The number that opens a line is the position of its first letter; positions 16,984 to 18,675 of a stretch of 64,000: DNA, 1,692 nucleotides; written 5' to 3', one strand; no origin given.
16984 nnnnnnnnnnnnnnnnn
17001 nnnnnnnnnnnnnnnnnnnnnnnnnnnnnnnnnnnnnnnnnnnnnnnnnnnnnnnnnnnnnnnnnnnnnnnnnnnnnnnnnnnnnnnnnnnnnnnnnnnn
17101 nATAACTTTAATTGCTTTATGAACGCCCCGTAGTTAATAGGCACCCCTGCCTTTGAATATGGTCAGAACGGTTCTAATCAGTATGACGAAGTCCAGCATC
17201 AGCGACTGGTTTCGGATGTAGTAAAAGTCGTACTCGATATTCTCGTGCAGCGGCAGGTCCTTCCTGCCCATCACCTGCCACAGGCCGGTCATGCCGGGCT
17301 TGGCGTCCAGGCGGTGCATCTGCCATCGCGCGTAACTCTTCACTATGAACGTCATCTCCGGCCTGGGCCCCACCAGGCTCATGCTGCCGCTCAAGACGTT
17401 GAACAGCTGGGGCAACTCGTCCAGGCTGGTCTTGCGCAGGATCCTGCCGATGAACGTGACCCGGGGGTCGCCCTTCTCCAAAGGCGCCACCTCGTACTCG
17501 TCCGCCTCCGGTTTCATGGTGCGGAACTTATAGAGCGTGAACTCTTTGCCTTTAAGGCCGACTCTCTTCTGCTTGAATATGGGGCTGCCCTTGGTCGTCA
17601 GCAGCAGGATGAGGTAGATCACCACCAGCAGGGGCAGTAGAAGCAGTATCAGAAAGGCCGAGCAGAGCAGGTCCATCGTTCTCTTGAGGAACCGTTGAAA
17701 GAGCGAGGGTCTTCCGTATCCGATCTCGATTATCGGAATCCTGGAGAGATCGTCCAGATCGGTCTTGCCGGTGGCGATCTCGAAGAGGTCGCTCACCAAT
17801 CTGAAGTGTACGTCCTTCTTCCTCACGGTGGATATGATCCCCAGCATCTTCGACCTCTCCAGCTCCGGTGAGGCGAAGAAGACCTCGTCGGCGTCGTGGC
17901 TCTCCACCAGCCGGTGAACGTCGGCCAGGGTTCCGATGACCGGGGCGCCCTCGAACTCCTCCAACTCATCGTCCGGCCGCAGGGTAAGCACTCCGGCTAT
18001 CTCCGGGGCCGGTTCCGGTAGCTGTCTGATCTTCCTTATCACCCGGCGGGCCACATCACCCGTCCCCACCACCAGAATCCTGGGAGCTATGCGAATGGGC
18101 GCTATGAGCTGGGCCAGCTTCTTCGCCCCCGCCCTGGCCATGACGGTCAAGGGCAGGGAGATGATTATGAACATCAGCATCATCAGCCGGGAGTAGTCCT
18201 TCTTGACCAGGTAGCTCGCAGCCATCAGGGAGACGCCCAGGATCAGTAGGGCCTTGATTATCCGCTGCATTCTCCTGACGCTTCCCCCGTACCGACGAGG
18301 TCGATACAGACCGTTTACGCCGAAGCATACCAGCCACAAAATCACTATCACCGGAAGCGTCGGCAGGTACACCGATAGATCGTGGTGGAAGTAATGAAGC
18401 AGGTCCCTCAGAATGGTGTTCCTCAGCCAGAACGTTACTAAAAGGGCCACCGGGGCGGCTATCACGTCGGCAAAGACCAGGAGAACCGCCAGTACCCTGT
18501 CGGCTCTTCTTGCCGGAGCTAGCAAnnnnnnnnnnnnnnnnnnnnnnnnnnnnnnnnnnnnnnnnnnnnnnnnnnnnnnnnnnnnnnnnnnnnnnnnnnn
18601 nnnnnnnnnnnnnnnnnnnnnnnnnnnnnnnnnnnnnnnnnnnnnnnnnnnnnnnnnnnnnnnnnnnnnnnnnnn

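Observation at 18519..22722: HpnI/HpnJ/HpnK-like trio (GT2 – B12-radical-SAM – YdjC deacetylase) inside a Wzm/Wzt glycan export locus, with no hopanoid cyclase nearby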

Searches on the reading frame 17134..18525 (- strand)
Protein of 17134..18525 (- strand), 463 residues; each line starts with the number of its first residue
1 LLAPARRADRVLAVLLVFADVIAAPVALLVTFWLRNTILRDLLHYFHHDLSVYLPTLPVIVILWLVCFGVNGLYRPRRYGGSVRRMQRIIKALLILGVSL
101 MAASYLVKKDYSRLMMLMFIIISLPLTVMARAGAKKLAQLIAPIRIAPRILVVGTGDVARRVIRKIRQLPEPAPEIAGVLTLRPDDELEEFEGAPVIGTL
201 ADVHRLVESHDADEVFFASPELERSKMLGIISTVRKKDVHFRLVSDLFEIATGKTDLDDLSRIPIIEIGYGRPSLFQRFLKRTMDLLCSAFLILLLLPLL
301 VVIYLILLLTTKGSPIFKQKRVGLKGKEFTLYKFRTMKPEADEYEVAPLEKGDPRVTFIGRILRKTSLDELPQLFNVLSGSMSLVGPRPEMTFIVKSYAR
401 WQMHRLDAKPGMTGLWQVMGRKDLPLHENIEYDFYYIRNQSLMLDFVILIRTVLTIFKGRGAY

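Call 4: search_protein_families(library=ncbifam, proteins=[window:17134-18525:-], max_evalue=0.01)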
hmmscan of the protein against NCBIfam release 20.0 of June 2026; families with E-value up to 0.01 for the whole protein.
window:17134-18525:- (463 aa): 10 families
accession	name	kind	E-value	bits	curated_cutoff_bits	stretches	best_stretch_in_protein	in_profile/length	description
TIGR03025.1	EPS_sugtrans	subfamily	6.6e-121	404.6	295.55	1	27-463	6-445/445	exopolysaccharide biosynthesis polyprenyl glycosylphosphotransferase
TIGR03023.1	WcaJ_sugtrans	equivalog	6e-110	368.6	410.75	1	24-463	7-453/453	undecaprenyl-phosphate glucose phosphotransferase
TIGR03022.1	WbaP_sugtrans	subfamily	4.9e-86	289.8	403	1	16-463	1-456/456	undecaprenyl-phosphate galactose phosphotransferase WbaP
TIGR03013.1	EpsB_2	subfamily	1.6e-68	231.8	393.35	1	37-462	15-442/443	TIGR03013 family XrtA/PEP-CTERM system glycosyltransferase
NF041877.1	EPS_EpsZ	equivalog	1e-55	189.2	800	1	19-462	14-458/459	exopolysaccharide biosynthesis polyisoprenyl-phosphate hexose-1-phosphate transferase EpsZ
NF007518.0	PRK10124.1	equivalog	6.7e-51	173.4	684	1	27-463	28-464/464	undecaprenyl-phosphate glucose phosphotransferase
NF052601.1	undeca_RfbP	equivalog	2.2e-50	171.2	330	1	275-463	39-244/244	undecaprenyl-phosphate galactose phosphotransferase family protein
NF011751.0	PRK15204.1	equivalog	5.7e-46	157.1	907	1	12-463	13-476/476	undecaprenyl-phosphate galactose phosphotransferase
NF050817.1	PolSacchBiosHfsE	equivalog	2e-42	145.5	750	1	61-456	55-459/467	polysaccharide biosynthesis protein HfsE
NF045514.1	glycotran_HepC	equivalog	3.1e-25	88.7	140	1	274-389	110-211/220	heterocyst development glycosyltransferase HepC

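Call 5: search_protein_families(library=pfam, proteins=[window:17134-18525:-], max_evalue=0.01)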
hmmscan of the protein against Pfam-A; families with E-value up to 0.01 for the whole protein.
window:17134-18525:- (463 aa): 2 families
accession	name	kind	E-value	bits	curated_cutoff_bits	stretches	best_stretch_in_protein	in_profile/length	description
PF02397.22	Bac_transf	-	1.6e-63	213.9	27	1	281-458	1-179/179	Bacterial sugar transferase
PF13727.12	CoA_binding_3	-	8.5e-23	81.7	25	1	71-244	3-174/175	CoA-binding domain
